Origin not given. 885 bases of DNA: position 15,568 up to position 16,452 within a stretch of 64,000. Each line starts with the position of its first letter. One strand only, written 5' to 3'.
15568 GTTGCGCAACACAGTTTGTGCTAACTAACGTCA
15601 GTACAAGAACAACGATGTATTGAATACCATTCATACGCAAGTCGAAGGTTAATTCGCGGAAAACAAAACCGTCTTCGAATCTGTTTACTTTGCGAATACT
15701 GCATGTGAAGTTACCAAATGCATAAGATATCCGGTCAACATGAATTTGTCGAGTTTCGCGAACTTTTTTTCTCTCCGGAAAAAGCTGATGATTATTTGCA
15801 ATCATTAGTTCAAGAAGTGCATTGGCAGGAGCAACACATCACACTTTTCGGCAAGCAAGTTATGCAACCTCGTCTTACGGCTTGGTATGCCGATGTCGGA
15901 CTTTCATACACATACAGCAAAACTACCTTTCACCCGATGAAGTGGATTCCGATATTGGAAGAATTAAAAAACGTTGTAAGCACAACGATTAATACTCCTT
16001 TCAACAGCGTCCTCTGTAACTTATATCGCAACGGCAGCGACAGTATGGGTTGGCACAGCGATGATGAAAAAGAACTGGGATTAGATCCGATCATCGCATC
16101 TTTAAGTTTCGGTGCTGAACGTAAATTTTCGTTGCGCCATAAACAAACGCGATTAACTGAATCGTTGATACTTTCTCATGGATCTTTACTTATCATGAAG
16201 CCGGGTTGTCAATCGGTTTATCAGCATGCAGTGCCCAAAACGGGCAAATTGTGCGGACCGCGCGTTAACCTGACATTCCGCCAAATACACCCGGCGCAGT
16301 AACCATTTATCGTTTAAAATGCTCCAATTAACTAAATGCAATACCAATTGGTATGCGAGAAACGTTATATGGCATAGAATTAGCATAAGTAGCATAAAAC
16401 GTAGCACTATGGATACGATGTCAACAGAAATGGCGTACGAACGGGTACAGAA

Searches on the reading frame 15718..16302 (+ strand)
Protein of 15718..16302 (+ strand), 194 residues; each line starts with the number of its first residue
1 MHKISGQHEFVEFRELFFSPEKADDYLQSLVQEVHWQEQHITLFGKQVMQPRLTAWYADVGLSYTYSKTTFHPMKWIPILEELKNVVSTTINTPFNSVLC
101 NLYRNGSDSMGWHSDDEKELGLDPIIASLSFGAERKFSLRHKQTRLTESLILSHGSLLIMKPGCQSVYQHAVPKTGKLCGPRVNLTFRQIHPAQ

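Call 28: search_protein_families(library=pfam, proteins=[window:15718-16302:+], max_evalue=0.0001)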
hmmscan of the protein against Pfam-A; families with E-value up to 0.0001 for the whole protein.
window:15718-16302:+ (194 aa): 1 family
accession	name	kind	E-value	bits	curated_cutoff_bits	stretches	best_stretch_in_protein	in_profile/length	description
PF13532.12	2OG-FeII_Oxy_2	-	7.9e-35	121.3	31.2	1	17-188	8-194/194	2OG-Fe(II) oxygenase superfamily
